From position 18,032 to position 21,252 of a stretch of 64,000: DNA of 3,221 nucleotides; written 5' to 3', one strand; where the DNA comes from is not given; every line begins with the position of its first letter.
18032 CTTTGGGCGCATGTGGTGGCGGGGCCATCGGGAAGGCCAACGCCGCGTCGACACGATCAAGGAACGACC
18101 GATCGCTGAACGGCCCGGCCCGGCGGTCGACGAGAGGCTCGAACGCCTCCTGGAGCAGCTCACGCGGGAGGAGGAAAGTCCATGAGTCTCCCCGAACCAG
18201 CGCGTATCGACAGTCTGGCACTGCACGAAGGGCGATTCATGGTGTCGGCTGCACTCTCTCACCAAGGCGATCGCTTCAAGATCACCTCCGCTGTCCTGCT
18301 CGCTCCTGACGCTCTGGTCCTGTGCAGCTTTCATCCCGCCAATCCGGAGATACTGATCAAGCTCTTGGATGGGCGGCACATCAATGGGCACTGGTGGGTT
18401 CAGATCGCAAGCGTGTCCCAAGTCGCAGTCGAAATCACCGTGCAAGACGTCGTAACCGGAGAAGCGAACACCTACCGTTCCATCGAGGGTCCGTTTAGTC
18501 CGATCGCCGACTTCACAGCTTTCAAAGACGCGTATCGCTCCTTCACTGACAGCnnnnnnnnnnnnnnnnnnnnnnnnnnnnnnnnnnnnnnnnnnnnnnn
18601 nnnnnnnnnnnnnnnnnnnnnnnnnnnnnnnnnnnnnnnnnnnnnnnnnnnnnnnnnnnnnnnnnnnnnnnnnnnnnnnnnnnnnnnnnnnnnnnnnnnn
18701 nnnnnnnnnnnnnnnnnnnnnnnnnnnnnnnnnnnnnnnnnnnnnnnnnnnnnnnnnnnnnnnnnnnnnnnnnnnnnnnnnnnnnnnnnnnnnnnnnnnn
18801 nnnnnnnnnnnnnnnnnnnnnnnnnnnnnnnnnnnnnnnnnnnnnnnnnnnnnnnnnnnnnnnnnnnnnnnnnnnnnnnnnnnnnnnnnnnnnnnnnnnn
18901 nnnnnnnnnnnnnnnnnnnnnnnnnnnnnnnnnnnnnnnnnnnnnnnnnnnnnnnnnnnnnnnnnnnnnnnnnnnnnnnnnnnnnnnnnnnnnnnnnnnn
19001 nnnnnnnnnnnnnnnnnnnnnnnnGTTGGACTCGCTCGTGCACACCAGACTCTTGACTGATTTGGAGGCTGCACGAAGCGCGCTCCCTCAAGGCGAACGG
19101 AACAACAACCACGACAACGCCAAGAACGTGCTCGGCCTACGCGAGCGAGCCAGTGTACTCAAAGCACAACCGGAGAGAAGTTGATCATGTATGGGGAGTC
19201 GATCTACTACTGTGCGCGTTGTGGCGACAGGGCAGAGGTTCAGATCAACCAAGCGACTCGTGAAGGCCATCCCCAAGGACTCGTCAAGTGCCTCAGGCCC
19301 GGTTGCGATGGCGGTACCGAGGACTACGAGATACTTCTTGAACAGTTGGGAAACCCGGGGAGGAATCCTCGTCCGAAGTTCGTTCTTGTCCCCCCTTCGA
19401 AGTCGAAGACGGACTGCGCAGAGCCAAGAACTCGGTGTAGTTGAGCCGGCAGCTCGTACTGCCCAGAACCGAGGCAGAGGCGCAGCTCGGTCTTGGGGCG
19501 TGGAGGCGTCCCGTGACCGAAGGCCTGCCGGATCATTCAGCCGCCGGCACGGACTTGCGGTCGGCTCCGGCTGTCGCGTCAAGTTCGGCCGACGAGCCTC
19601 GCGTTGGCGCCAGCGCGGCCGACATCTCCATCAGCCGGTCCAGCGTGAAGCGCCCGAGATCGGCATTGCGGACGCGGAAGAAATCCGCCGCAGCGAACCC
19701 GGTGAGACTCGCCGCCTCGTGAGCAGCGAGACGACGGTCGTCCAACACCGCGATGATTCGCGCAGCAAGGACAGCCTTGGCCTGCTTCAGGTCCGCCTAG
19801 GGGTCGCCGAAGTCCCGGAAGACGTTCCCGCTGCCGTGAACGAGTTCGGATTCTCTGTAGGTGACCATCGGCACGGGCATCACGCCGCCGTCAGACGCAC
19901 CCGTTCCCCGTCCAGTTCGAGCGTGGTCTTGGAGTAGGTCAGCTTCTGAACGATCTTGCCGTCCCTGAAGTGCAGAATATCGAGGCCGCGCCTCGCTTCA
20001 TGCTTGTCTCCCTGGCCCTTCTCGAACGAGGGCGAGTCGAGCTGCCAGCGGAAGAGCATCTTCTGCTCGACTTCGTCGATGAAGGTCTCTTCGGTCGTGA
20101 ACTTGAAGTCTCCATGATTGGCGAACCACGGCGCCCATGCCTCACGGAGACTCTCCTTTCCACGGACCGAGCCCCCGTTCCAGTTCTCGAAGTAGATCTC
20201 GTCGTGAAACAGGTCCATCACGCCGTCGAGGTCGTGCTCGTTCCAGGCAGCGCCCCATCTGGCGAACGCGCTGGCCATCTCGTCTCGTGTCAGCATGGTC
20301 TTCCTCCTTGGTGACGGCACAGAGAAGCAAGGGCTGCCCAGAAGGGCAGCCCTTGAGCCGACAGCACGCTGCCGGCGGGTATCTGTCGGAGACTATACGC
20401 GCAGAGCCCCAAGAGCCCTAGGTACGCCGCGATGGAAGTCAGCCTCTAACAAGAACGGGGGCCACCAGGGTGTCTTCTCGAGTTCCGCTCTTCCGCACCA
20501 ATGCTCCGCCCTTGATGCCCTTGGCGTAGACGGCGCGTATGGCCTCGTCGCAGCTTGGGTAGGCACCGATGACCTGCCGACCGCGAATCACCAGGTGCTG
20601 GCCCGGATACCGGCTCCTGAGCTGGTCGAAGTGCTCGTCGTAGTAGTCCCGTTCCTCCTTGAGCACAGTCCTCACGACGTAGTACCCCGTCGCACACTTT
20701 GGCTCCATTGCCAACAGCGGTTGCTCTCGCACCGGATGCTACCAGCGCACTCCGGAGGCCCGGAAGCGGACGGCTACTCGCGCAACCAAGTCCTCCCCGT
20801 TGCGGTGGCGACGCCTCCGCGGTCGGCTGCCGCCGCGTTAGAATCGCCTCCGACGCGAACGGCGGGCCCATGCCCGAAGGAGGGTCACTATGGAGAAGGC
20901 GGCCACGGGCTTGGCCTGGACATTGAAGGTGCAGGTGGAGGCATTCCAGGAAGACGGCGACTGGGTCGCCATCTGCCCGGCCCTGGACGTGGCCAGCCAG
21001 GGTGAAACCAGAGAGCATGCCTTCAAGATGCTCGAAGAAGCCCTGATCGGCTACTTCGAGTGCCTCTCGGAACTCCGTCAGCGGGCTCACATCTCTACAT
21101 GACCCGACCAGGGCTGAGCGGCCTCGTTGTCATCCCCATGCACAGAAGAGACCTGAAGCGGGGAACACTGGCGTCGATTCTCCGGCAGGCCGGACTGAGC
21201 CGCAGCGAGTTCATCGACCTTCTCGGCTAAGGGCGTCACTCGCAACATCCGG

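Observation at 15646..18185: CBASS-like operon with a non-canonical GIY-YIG third gene and a small membrane protein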

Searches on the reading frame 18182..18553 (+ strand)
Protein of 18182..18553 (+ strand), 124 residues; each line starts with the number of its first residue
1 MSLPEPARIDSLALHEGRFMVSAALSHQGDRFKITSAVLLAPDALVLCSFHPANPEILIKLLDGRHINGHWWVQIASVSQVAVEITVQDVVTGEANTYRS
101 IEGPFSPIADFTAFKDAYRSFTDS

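Call 59: find_homologous_proteins(query=A2, max_evalue=0.00001)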
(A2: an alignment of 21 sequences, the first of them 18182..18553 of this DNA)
Query A2 (21 sequences) (124 aa, profile of the alignment): 125 proteins with E <= 0.00001 among 2305 candidates; the best 120 are listed.
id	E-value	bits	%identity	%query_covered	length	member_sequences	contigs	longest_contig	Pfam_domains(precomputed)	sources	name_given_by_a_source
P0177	1.6e-56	207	35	88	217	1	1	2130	-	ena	-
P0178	1.2e-53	198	35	57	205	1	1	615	-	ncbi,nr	ncbi:MAG: hypothetical protein GY856_30190, partial [bacterium]|nr:hypothetical protein [bacterium]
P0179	5.2e-52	192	31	78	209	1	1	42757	-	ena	-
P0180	2.4e-51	190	35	84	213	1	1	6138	-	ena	-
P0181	7.6e-51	189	28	81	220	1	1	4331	-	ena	-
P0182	1.3e-42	162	38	86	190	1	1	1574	-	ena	-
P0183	3.6e-42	161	35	86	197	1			-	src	-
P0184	7.4e-42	160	31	70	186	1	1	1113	-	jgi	-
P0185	1.7e-41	159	41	47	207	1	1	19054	-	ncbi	-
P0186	8.5e-41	156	31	85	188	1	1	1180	-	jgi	jgi:hypothetical protein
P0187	9.3e-41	156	38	52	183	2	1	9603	-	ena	-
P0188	1.0e-40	156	36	83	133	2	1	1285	-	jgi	jgi:hypothetical protein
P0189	1.5e-38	149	37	85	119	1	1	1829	-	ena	-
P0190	2.1e-38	148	31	85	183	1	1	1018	-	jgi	jgi:hypothetical protein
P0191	3.7e-38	148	36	89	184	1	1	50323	PF00801.27,PF18911.7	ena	-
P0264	1.5e-27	113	60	60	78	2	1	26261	-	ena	-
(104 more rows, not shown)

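Call 68: find_encoding_contigs(protein=P0264, flank=8000, max_places=2)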
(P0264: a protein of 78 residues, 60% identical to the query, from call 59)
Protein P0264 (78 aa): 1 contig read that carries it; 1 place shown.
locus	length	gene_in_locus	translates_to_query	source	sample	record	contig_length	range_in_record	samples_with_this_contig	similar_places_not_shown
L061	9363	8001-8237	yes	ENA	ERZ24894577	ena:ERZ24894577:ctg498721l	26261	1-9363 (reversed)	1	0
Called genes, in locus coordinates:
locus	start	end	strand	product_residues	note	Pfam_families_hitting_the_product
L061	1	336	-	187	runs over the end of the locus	PF13244:MbhD, PF00499:Oxidored_q3 (weak), PF20501:MbhE (weak)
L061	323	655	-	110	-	PF03334:PhaG_MnhG_YufB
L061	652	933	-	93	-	PF04066:MrpF_PhaF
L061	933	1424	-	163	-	PF01899:MNHE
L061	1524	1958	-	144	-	-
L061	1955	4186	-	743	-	PF02129:Peptidase_S15 (faint), PF20434:BD-FAE, PF00561:Abhydrolase_1 (faint), PF12146:Hydrolase_4 (faint), PF00326:Peptidase_S9, PF01738:DLH (weak)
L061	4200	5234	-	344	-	PF00294:PfkB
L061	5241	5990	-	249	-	PF00501:AMP-binding, PF13193:AMP-binding_C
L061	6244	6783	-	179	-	PF00501:AMP-binding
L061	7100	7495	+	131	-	-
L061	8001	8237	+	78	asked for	-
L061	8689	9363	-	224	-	?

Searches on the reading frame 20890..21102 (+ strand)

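Call 105: search_protein_families(library=pfam, proteins=[window:20890-21102:+], max_evalue=0.01)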
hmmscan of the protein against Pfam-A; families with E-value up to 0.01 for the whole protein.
window:20890-21102:+ (70 aa): 2 families
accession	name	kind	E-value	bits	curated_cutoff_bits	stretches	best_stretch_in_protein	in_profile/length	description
PF24113.1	DUF7387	-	5.3e-05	23.9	27.9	1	20-53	19-52/85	Family of unknown function (DUF7387)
PF12910.14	PHD_like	-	0.0029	18.1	27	1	9-56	53-100/141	Antitoxin of toxin-antitoxin, RelE / RelB, TA system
